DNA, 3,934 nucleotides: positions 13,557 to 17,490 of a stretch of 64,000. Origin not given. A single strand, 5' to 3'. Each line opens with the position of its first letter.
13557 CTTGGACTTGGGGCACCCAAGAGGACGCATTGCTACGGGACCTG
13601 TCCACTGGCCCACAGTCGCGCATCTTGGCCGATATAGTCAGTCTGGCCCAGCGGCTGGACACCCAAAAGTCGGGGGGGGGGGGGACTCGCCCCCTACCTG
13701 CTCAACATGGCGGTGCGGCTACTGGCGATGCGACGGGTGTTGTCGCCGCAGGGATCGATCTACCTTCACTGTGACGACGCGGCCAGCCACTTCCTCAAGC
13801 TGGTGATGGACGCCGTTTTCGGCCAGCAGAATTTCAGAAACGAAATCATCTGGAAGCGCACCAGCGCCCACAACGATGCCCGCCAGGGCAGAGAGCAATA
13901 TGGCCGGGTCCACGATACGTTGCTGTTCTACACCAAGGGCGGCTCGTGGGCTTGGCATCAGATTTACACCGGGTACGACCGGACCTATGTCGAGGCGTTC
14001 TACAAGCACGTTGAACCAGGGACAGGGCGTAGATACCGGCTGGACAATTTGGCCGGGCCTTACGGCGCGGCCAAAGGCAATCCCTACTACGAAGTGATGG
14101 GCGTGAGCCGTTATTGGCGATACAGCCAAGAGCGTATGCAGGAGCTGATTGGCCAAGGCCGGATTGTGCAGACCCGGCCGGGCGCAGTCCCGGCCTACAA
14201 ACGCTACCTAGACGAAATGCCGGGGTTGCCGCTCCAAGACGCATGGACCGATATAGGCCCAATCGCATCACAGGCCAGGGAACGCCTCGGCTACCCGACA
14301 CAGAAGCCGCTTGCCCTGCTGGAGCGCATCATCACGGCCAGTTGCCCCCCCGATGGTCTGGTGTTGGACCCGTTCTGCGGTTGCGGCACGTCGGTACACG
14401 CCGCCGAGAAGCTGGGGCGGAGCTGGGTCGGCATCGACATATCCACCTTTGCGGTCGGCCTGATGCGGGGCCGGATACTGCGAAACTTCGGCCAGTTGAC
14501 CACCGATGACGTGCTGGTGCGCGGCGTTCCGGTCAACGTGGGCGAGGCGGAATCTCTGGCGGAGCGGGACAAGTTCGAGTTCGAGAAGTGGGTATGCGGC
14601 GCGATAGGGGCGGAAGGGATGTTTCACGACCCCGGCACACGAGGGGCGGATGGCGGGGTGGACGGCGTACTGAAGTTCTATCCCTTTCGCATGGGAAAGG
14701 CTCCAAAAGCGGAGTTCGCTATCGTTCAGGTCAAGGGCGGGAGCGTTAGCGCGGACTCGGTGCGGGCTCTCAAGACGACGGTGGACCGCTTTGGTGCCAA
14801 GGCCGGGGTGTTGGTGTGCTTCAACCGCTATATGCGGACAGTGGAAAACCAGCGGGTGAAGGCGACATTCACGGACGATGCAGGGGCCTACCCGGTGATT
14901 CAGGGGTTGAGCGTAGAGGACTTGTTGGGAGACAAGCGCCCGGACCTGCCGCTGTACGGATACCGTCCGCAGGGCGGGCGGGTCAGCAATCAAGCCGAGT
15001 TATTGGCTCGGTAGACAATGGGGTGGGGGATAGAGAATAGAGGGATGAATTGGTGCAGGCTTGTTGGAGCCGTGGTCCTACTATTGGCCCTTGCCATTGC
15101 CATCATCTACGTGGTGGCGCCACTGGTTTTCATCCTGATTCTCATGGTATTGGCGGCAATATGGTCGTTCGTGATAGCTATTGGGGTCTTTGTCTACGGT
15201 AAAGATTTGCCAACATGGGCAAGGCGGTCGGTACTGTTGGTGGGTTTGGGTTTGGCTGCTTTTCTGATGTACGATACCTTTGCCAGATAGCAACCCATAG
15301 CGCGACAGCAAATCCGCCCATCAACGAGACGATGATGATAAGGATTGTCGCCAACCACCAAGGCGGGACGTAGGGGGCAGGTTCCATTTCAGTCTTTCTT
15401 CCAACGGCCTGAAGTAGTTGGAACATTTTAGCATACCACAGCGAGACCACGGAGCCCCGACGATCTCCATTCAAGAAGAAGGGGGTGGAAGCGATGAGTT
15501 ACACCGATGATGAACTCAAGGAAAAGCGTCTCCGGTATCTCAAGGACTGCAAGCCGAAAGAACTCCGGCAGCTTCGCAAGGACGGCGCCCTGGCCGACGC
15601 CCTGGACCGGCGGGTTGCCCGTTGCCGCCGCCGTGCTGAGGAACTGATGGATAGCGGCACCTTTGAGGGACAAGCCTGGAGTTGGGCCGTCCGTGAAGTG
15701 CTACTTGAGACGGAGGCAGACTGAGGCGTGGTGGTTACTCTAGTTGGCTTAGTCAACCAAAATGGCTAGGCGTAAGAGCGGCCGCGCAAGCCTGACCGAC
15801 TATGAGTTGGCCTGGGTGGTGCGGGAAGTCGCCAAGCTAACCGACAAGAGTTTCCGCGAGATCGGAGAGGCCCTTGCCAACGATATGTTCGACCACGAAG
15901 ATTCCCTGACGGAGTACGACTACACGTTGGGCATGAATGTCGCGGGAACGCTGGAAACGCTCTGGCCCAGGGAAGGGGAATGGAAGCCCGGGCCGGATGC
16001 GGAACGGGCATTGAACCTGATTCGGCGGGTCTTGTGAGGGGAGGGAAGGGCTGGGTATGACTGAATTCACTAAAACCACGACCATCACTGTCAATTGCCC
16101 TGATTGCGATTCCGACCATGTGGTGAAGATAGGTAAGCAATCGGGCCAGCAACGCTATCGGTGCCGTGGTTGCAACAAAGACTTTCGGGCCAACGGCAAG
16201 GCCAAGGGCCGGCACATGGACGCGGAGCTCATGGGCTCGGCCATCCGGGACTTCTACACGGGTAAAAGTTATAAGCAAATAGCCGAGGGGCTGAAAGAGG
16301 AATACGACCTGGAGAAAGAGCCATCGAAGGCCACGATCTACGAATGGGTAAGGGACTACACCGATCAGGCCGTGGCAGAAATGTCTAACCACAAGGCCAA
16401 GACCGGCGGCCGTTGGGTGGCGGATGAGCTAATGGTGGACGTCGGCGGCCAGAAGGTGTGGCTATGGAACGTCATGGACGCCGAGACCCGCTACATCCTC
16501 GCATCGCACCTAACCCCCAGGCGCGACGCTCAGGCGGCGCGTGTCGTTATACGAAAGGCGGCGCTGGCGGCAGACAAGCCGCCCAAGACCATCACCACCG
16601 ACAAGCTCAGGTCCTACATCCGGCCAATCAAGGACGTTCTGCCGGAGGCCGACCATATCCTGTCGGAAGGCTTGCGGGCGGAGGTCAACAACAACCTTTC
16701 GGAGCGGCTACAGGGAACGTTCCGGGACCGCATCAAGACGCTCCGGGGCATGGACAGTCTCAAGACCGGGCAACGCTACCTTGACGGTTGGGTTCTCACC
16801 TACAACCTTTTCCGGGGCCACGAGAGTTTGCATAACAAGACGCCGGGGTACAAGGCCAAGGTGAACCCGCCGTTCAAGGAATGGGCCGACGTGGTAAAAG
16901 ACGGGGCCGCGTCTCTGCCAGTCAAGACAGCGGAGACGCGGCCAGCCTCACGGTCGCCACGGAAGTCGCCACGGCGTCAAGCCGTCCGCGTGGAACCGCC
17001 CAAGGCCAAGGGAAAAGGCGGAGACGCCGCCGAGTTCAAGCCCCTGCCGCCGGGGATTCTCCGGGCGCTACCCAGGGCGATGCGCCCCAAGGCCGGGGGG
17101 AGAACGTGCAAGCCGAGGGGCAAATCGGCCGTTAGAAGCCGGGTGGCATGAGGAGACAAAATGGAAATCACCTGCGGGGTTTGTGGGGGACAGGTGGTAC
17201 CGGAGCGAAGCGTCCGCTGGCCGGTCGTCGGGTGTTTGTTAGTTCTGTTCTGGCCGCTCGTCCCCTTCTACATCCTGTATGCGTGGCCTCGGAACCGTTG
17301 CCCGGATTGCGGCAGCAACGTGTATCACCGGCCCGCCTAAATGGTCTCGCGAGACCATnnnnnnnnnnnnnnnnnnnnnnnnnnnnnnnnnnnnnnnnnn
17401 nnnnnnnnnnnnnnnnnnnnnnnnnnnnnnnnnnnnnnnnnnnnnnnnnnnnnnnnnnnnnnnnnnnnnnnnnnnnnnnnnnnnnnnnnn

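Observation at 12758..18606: ABC-ATPase + DUF4276-like pair (OLD/PARIS-like candidate defence module) split by a mobile element; clean excision fuses the two ORFs in frame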

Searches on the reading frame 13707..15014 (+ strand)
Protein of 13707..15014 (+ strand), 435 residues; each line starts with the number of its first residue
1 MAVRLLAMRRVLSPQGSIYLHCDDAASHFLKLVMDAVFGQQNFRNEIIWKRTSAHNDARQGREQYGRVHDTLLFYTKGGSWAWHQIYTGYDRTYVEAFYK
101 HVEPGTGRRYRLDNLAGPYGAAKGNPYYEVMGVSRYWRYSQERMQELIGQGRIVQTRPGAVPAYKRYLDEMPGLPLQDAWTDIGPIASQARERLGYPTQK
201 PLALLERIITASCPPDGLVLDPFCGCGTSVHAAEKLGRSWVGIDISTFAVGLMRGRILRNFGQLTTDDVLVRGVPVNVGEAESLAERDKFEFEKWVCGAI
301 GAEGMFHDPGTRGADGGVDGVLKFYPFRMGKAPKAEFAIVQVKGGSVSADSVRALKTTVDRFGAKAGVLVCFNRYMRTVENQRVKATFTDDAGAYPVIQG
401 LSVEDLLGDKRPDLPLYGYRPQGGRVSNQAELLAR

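Call 7: search_protein_families(library=pfam, proteins=[window:13707-15014:+], max_evalue=0.01)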
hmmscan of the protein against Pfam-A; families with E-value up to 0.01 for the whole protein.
window:13707-15014:+ (435 aa): 3 families
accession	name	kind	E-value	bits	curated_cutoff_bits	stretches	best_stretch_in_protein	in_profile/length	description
PF01555.25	N6_N4_Mtase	-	1.1e-33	117.5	26.7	1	5-248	36-214/221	DNA methylase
PF04471.18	Mrr_cat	-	1.3e-06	28.9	21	1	288-377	5-91/115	Restriction endonuclease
PF22722.2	NA-iREase1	-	0.0016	18.9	27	1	311-375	20-80/106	NACHT-associated inactive Restriction Endonuclease 1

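Call 8: search_protein_families(library=padloc, proteins=[window:13707-15014:+], max_evalue=0.01)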
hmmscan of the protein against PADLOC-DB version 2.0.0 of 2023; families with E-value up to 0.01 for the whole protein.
window:13707-15014:+ (435 aa): 62 families (the best 25 are shown)
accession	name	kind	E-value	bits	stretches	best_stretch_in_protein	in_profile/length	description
PDLC03354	MTase_II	-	7.6e-52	174.7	1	3-268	135-393/425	Type II methyltransferase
PDLC03339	MTase_II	-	1.7e-44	150.2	2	169-258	184-272/399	Type II methyltransferase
PDLC03300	MTase_II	-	4.6e-34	115.8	2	158-258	182-277/302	Type II methyltransferase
PDLC03644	MTase_III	-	5.6e-30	102.6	1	3-259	115-395/542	Type III methyltransferase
PDLC03638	MTase_III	-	3.1e-28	96.5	1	4-247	438-667/816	Type III methyltransferase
PDLC03636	MTase_III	-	1.3e-25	88.2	2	3-79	102-175/575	Type III methyltransferase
PDLC03371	MTase_II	-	1.3e-24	85.1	2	185-254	180-249/260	Type II methyltransferase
PDLC03633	MTase_III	-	2.5e-24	83.9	2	194-270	290-366/616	Type III methyltransferase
PDLC03320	MTase_II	-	5.6e-23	79.5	1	177-259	195-276/289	Type II methyltransferase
PDLC03634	MTase_III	-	3.5e-22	77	1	3-233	179-426/621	Type III methyltransferase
PDLC03635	MTase_III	-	1e-21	75.3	2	1-96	272-368/708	Type III methyltransferase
PDLC03299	MTase_II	-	1.3e-20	72.1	2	189-254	189-254/296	Type II methyltransferase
PDLC03632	MTase_III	-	1.4e-20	71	2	140-258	414-530/983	Type III methyltransferase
PDLC03641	MTase_III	-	2.3e-19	67.4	1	4-236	191-431/657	Type III methyltransferase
PDLC03738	oMTase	-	3.6e-17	60.1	1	196-246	204-254/376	orphan methyltransferase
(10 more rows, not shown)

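Call 9: search_protein_families(library=ncbifam, proteins=[window:13707-15014:+], max_evalue=0.01)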
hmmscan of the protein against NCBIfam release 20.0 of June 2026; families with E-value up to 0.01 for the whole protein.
window:13707-15014:+ (435 aa): 3 families
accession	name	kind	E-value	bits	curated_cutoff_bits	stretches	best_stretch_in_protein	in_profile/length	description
NF008572.0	PRK11524.1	equivalog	8.1e-16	58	292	1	195-256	194-257/294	adenine-specific DNA-methyltransferase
NF050803.1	DnaMtaseCcrMCaul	equivalog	9e-16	57.7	830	1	195-257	185-247/350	adenine-specific DNA-methyltransferase CcrM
NF010253.0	PRK13699.1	subfamily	6.7e-07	29.2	244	1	196-245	144-193/226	DNA methyltransferase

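Call 39: search_protein_families(library=phrogs, proteins=[window:13707-15014:+], max_evalue=0.01)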
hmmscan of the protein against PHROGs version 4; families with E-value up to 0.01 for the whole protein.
window:13707-15014:+ (435 aa): 10 families
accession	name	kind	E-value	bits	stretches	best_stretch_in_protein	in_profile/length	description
phrog_67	-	other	4.1e-41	142.8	1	7-415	180-467/743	DNA methyltransferase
phrog_3008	-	other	2.6e-16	60.6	1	196-254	150-208/244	DNA methyltransferase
phrog_498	-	other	2.7e-16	60.2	1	8-248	264-411/633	DNA methyltransferase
phrog_6952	-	other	1.1e-09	39.4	1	196-247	114-165/181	DNA methyltransferase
phrog_23085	-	unknown function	3.6e-08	34.1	1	190-265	38-113/138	-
phrog_23148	-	unknown function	1.6e-07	32.5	1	196-248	85-137/165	-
phrog_18293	-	other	9.7e-07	29.8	1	194-248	44-98/119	methyltransferase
phrog_12517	-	unknown function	1.6e-05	25.2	1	204-251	94-141/316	-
phrog_18146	-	other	8.2e-05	22.7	1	196-250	49-104/452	DNA methyltransferase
phrog_6025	-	other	0.0057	17.3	0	8-57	69-116/192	DNA methyltransferase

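Call 68: find_encoding_contigs(protein=window:13707-15014:+, flank=6000, max_places=6)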
Protein window:13707-15014:+ (435 aa): no gene with exactly this product is on record in the collection.

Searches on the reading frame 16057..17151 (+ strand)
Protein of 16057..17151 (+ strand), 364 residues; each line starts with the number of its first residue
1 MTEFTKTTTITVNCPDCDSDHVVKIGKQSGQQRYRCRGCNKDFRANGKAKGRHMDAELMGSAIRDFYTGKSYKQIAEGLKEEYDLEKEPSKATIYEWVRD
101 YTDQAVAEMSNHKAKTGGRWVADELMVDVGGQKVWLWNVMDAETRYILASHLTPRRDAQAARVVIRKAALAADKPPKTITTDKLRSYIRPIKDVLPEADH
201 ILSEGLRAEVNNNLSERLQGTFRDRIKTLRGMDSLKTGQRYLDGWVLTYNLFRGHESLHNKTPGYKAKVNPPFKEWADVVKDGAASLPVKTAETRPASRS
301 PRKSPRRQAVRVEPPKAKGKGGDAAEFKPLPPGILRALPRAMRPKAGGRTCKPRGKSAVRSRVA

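Call 7: search_protein_families(library=pfam, proteins=[window:16057-17151:+], max_evalue=0.01)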
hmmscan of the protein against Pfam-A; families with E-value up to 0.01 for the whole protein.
window:16057-17151:+ (364 aa): 6 families
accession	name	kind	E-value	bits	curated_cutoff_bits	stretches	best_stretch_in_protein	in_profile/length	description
PF13610.12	DDE_Tnp_IS240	-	3.8e-21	76.1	27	1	119-255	3-139/139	DDE domain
PF13683.12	rve_3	-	6.7e-09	35.8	26.5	1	211-263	15-67/67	Integrase core domain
PF03811.18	Zn_ribbon_InsA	-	3.7e-08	33.4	26.1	1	9-39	3-34/35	InsA N-terminal domain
PF00665.32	rve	-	4.8e-08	33.6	32.6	1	115-190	3-82/102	Integrase core domain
PF23451.1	Zn_ribbon_PaaD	-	0.0019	18.2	27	1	4-43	7-49/53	PaaD zinc beta ribbon domain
PF12760.12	Zn_ribbon_IS1595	-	0.0056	17.1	25.4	1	12-41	19-45/46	Transposase zinc-ribbon domain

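Call 9: search_protein_families(library=ncbifam, proteins=[window:16057-17151:+], max_evalue=0.01)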
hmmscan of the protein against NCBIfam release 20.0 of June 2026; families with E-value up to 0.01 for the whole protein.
window:16057-17151:+ (364 aa): 12 families
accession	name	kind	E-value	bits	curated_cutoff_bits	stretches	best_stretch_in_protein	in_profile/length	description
NF033587.1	transpos_IS6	equivalog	4.7e-38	130.9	125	1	50-253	2-202/202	IS6 family transposase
NF033558.1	transpos_IS1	equivalog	3.3e-19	69.6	100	1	14-213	1-185/199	IS1 family transposase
NF033577.2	transpos_IS481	equivalog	1.6e-12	47.6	224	1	95-263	118-280/284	IS481 family transposase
NF033516.0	transpos_IS3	equivalog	1.1e-11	44.6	160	1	112-263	211-365/369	IS3 family transposase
NF050000.1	IS1_IS1595_Zn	domain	7e-11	42.5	28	1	14-45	1-33/34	IS1/IS1595 family N-terminal zinc-binding domain-containing protein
NF048018.1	IS256_N_4Cys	domain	3.1e-10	40.5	27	1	13-43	1-31/31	transposase-like zinc-binding domain-containing protein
NF048019.1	IS256_Zn_var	equivalog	3.9e-05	23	150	1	17-50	3-36/304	IS256 family transposase, variant Zn-binding type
NF033563.0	transpos_IS30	equivalog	0.0016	18.2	80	0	28-105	10-88/267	IS30 family transposase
NF033517.1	transpos_IS66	equivalog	0.0021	17.2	180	1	31-165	61-200/387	IS66 family transposase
NF041374.1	GDCCVxC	domain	0.0024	18.1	40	1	11-45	2-36/58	GDCCVxC domain-containing (seleno)protein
NF041731.2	transpos_ISH6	equivalog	0.0025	16.6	240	0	35-117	90-173/414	ISH6 family transposase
NF047912.1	ECs_2282_CxxC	subfamily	0.0077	16.1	37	0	10-44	1-38/60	ECs_2282 family putative zinc-binding protein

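Call 32: find_homologous_proteins(query=window:16057-17151:+)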
Query window:16057-17151:+ (364 aa): 1075 proteins with E <= 0.001 among 4374 candidates; the best 120 are listed.
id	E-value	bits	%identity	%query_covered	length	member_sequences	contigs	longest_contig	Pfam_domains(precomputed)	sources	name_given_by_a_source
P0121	1.5e-236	802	96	100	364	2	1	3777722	PF00665.33,PF03811.18,PF13610.13,PF13683.13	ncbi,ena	-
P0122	8.7e-187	639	78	99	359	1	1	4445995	PF00665.33,PF03811.18,PF13610.13,PF13683.13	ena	-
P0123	1.2e-179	615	76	98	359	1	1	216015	PF00665.33,PF03811.18,PF13610.13,PF13683.13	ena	-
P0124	1.1e-178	612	74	100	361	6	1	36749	PF00665.33,PF13610.13,PF13683.13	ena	-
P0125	3.8e-178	610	76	97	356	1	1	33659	PF00665.33,PF03811.18,PF13610.13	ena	-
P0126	5.1e-173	593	71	100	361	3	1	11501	PF00665.33,PF13610.13,PF13683.13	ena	-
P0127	1.5e-172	592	72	100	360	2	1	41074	PF00665.33,PF13610.13,PF13683.13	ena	-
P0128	5.0e-170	584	81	87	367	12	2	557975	PF00665.33,PF03811.18,PF13610.13,PF13683.13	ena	-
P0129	6.3e-169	580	79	90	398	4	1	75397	PF00665.33,PF03811.18,PF13610.13,PF13683.13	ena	-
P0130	7.4e-169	580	75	95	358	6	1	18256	PF00665.33,PF03811.18,PF13610.13,PF13683.13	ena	-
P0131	5.0e-167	574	84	77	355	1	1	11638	PF00665.33,PF13610.13,PF13683.13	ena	-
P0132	5.6e-167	574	77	89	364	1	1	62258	PF00665.33,PF13610.13,PF13683.13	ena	-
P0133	9.1e-167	573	81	83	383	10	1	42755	PF00665.33,PF13610.13,PF13683.13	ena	-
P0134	1.1e-166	573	81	84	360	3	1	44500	PF00665.33,PF03811.18,PF13610.13,PF13683.13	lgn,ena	-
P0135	5.0e-166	570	80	81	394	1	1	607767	PF00665.33,PF13610.13,PF13683.13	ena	-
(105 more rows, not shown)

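Call 33: find_encoding_contigs(protein=P0121, flank=6000, max_places=4)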
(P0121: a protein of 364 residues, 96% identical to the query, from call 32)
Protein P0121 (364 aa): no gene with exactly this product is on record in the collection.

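Call 34: find_encoding_contigs(protein=P0122, flank=6000, max_places=3)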
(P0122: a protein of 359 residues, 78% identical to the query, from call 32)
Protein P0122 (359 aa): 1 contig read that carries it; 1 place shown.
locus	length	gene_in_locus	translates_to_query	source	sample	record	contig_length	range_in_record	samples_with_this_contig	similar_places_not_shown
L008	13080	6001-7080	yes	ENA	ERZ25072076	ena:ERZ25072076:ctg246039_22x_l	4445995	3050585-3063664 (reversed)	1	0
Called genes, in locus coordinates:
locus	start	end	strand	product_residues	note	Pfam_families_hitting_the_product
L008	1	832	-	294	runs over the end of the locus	PF01909:NTP_transf_2, PF18765:Polbeta (weak), PF05168:HEPN (weak)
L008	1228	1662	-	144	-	-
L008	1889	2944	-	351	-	-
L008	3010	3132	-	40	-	-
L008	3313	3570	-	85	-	-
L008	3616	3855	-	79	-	PF04255:DUF433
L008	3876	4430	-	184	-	-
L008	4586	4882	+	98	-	-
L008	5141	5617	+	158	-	PF12869:tRNA_anti-like (weak)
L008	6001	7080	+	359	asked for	PF03811:Zn_ribbon_InsA (weak), PF00665:rve, PF13610:DDE_Tnp_IS240, PF13683:rve_3 (weak)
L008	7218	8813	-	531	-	PF00266:Aminotran_5 (weak), PF00282:Pyridoxal_deC, PF01842:ACT (weak), PF13291:ACT_4 (faint), PF01842:ACT (weak)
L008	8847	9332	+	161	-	-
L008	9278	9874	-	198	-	-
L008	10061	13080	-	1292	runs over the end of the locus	PF01326:PPDK_N, PF23197:IG_AIR9 (faint)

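Call 35: find_encoding_contigs(protein=window:16057-17151:+, flank=6000, max_places=6)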
Protein window:16057-17151:+ (364 aa): no gene with exactly this product is on record in the collection.

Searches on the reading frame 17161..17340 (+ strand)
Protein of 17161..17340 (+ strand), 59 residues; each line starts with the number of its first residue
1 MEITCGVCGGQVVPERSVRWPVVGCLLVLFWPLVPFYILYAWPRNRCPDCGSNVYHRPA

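Call 7: search_protein_families(library=pfam, proteins=[window:17161-17340:+], max_evalue=0.01)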
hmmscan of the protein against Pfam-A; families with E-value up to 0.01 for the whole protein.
window:17161-17340:+ (59 aa): 1 family
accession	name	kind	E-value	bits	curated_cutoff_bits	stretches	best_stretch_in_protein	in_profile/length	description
PF06906.16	DUF1272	-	0.005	17.4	25.3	0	44-58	41-55/57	Protein of unknown function (DUF1272)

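Call 39: search_protein_families(library=phrogs, proteins=[window:17161-17340:+], max_evalue=0.01)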
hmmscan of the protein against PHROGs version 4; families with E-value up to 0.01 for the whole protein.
window:17161-17340:+ (59 aa): 0 families
